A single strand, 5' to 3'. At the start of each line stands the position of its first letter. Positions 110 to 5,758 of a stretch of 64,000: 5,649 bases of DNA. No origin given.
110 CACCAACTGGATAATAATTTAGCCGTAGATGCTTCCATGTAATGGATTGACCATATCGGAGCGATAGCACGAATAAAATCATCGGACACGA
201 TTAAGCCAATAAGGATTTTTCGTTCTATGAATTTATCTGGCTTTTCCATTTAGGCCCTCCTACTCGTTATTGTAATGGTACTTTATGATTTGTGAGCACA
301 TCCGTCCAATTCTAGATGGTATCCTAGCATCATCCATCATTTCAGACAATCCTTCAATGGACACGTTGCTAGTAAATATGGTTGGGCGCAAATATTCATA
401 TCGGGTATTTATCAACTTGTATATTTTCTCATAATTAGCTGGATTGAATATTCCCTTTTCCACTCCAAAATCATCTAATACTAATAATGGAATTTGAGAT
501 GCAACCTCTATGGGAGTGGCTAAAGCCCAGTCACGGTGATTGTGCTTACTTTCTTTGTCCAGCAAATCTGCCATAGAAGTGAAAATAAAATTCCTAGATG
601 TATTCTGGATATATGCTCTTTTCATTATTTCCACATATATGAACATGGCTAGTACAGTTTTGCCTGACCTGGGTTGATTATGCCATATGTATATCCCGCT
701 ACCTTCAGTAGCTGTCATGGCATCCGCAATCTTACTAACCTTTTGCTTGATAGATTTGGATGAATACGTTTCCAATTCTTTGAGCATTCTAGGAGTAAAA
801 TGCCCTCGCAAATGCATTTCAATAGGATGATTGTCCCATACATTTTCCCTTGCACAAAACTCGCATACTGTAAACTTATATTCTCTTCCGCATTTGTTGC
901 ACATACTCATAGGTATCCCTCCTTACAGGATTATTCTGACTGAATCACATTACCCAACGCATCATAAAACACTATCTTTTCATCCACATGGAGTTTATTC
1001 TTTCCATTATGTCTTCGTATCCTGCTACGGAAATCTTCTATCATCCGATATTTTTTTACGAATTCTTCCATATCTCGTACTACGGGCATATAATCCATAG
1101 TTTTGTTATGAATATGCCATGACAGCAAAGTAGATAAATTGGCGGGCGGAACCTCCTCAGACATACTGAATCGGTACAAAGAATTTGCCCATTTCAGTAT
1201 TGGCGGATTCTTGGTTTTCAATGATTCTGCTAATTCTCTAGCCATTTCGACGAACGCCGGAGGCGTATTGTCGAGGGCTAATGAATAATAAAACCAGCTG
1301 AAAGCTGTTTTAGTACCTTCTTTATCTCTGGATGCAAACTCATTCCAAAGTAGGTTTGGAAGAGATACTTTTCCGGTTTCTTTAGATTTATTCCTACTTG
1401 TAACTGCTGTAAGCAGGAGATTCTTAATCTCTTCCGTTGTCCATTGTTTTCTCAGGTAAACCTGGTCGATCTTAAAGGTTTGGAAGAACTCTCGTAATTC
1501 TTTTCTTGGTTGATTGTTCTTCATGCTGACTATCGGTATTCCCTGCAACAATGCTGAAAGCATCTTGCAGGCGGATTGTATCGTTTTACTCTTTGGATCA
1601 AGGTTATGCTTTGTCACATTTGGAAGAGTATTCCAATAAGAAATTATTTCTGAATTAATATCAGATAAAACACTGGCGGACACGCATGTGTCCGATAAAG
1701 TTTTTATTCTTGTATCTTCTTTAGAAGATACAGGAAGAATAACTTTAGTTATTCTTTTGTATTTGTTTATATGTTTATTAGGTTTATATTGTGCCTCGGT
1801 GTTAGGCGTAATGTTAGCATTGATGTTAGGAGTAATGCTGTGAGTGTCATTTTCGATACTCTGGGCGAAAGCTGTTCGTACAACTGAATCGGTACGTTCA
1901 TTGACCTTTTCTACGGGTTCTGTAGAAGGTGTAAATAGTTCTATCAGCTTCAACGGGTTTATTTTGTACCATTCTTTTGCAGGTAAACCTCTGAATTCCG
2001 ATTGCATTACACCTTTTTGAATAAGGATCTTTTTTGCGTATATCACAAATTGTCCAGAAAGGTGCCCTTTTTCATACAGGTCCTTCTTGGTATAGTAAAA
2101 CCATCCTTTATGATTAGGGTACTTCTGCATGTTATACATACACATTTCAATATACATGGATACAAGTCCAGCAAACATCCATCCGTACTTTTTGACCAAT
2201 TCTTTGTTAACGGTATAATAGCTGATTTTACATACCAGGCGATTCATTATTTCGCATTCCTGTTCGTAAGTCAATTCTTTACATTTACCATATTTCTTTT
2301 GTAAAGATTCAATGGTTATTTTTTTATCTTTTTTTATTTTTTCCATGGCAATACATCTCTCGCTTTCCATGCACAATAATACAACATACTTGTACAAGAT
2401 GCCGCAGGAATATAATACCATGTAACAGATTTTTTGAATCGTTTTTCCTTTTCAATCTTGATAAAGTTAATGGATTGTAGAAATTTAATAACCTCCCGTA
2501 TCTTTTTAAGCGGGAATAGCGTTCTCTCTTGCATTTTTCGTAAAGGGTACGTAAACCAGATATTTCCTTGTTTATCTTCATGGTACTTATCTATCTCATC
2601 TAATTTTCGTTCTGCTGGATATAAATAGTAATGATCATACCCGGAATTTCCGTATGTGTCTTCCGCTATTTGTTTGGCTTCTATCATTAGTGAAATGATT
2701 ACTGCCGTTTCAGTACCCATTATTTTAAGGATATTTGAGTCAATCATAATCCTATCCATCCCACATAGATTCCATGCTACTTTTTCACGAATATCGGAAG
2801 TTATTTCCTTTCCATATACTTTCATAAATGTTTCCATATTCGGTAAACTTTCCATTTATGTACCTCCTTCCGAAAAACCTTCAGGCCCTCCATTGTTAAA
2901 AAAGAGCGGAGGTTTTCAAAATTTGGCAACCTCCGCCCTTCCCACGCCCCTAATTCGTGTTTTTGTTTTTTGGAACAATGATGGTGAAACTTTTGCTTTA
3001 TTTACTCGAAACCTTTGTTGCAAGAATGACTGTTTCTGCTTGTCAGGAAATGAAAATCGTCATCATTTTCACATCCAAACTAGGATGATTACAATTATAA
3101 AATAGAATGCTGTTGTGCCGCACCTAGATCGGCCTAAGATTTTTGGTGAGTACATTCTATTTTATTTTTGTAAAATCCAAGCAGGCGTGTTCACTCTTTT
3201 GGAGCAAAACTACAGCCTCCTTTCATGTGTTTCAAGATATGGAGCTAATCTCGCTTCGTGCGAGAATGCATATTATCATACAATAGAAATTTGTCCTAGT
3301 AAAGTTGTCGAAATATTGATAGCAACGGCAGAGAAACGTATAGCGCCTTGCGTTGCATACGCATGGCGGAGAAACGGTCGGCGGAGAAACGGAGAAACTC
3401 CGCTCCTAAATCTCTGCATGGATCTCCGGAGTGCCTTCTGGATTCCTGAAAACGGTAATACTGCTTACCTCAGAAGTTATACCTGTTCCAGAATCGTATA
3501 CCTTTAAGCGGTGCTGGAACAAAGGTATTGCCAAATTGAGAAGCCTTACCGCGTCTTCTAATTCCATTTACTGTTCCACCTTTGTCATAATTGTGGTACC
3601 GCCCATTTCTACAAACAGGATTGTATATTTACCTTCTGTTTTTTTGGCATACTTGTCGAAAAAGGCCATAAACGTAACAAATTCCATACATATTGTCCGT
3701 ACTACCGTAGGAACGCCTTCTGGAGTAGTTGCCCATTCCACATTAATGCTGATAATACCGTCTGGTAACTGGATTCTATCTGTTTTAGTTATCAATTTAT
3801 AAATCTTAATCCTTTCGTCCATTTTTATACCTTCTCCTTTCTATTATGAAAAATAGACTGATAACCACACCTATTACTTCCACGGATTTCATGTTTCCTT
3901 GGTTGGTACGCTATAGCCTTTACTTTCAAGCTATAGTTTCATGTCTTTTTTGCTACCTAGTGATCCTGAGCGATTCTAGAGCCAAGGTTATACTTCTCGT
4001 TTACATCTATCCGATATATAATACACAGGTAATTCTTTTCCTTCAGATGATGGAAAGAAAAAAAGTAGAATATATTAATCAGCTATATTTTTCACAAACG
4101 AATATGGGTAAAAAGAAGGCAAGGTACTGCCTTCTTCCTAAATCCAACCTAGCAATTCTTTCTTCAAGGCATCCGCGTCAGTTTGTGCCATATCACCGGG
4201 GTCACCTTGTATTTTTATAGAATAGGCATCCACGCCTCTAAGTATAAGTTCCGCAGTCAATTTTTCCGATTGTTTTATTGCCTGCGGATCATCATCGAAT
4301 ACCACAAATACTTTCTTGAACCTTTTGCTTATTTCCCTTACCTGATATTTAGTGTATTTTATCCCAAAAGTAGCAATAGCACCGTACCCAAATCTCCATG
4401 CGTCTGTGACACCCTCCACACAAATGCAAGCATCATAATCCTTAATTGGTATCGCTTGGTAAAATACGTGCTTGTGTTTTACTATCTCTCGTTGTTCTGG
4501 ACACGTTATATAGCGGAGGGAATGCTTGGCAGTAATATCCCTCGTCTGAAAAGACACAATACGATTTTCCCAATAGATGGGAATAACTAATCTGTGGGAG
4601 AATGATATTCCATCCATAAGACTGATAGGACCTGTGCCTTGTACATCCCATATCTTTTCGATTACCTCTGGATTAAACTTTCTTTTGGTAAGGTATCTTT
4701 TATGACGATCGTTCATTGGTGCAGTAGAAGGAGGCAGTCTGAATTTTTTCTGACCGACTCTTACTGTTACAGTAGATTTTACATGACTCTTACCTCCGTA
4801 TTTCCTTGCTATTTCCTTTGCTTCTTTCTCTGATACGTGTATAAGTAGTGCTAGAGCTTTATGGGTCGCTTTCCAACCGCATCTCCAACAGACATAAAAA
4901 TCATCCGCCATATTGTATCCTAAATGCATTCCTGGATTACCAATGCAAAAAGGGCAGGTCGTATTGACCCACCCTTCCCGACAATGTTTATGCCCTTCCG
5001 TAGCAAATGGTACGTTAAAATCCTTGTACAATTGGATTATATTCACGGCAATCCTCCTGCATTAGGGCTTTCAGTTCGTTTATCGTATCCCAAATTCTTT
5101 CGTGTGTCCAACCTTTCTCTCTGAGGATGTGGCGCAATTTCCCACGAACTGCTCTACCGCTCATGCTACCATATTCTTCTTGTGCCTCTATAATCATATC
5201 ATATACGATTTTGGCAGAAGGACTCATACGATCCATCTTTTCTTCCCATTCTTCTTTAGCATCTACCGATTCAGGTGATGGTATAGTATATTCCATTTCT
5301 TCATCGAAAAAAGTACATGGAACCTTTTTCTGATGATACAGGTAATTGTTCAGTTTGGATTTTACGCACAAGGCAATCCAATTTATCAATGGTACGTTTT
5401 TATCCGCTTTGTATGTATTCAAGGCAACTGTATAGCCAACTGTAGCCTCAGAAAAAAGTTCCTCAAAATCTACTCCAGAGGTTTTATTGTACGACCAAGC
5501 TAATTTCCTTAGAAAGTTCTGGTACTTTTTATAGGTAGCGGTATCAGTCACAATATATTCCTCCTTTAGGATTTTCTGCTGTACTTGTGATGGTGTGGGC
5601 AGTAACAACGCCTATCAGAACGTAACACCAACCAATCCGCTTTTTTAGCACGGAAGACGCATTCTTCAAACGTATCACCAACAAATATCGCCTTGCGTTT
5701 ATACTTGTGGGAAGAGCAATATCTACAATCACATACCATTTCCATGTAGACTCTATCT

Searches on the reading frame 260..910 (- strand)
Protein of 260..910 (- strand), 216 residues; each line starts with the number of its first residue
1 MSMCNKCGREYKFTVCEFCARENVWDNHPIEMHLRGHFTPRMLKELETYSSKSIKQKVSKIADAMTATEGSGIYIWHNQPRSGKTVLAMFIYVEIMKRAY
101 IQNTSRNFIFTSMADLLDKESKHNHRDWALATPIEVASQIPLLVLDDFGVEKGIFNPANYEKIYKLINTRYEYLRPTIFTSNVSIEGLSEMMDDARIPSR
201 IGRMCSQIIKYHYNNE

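Call 33: search_protein_families(library=phrogs, proteins=[window:260-910:-], max_evalue=0.001)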
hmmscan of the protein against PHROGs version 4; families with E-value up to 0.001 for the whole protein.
window:260-910:- (216 aa): 4 families
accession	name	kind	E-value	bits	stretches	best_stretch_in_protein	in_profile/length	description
phrog_50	-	DNA, RNA and nucleotide metabolism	1.4e-30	107.9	1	3-208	277-500/570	DnaC-like helicase loader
phrog_3277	-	DNA, RNA and nucleotide metabolism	1.7e-16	61.5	1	69-208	9-144/168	DnaC-like helicase loader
phrog_26922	-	DNA, RNA and nucleotide metabolism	9.6e-09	36.8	1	139-208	11-77/92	DnaC-like helicase loader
phrog_15321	-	unknown function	1.5e-06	29.3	1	138-214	6-86/93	-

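Call 77: search_protein_families(library=pfam, proteins=[window:260-910:-], max_evalue=0.01)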
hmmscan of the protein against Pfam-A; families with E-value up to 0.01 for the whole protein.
window:260-910:- (216 aa): 1 family
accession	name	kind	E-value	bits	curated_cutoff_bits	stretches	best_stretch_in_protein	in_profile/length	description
PF01695.23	IstB_IS21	-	1.2e-09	38.5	24.1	1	76-199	97-210/238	IstB-like ATP binding protein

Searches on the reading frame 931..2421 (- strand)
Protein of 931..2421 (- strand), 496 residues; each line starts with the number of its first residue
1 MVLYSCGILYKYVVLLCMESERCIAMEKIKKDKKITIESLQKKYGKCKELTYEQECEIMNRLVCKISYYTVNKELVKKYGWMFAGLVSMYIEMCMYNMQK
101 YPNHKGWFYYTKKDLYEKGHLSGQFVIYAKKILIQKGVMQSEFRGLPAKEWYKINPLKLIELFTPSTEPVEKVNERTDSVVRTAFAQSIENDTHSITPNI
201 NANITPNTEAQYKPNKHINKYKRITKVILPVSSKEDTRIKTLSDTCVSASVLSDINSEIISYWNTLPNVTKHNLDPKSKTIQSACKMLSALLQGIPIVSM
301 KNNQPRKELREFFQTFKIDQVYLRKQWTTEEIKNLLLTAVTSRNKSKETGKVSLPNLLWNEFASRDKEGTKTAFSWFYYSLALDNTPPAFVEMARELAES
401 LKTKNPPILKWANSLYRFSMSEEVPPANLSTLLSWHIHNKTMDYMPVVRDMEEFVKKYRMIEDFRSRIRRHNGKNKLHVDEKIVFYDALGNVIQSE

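Call 33: search_protein_families(library=phrogs, proteins=[window:931-2421:-], max_evalue=0.001)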
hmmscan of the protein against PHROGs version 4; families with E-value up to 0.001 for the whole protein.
window:931-2421:- (496 aa): 3 families
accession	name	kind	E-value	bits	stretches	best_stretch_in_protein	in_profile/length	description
phrog_9773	-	DNA, RNA and nucleotide metabolism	6.1e-11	43.5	1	95-376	38-249/288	replication initiation O-like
phrog_678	-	DNA, RNA and nucleotide metabolism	5.9e-07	30.3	1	77-292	62-254/346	replication initiation O-like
phrog_186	-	DNA, RNA and nucleotide metabolism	0.00015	22.6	1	86-242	43-196/308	DnaD-like helicase loader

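Call 77: search_protein_families(library=pfam, proteins=[window:931-2421:-], max_evalue=0.01)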
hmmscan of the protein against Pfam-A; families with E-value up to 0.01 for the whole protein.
window:931-2421:- (496 aa): 0 families

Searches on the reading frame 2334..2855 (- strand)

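Call 33: search_protein_families(library=phrogs, proteins=[window:2334-2855:-], max_evalue=0.001)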
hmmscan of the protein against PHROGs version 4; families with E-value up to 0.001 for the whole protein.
window:2334-2855:- (173 aa): 0 families

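Call 44: search_protein_families(library=pfam, proteins=[window:2334-2855:-], max_evalue=5)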
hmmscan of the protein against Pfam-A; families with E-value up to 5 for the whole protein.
window:2334-2855:- (173 aa): 2 families
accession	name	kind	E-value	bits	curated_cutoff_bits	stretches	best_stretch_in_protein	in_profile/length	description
PF14394.12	DUF4423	-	0.0022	18.2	30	1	106-151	40-89/165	Domain of unknown function (DUF4423)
PF02002.24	TFIIE_alpha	-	0.19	12.1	22.9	1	108-148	33-73/105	TFIIE alpha subunit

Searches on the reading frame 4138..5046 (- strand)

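Call 33: search_protein_families(library=phrogs, proteins=[window:4138-5046:-], max_evalue=0.001)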
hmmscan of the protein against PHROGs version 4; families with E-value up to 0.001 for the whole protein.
window:4138-5046:- (302 aa): 3 families
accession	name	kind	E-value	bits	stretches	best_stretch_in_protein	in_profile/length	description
phrog_47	-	DNA, RNA and nucleotide metabolism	5.9e-38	132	1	19-296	43-331/947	DNA primase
phrog_6444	-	DNA, RNA and nucleotide metabolism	2.2e-08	34.4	1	149-254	200-313/577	DNA primase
phrog_239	-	DNA, RNA and nucleotide metabolism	3.9e-05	23.8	1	28-263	42-271/801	DNA primase/helicase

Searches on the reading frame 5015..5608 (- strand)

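Call 33: search_protein_families(library=phrogs, proteins=[window:5015-5608:-], max_evalue=0.001)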
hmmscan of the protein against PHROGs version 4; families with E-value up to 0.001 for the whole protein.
window:5015-5608:- (197 aa): 1 family
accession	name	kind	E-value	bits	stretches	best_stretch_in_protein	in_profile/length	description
phrog_351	-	transcription regulation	0.00025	20.7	1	26-95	509-583/928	RNA polymerase sigma factor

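Call 44: search_protein_families(library=pfam, proteins=[window:5015-5608:-], max_evalue=5)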
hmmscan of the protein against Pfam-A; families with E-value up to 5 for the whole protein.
window:5015-5608:- (197 aa): 1 family
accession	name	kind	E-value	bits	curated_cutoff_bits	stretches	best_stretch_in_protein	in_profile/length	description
PF04542.20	Sigma70_r2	-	1.4e-06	28.4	24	1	26-94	2-69/71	Sigma-70 region 2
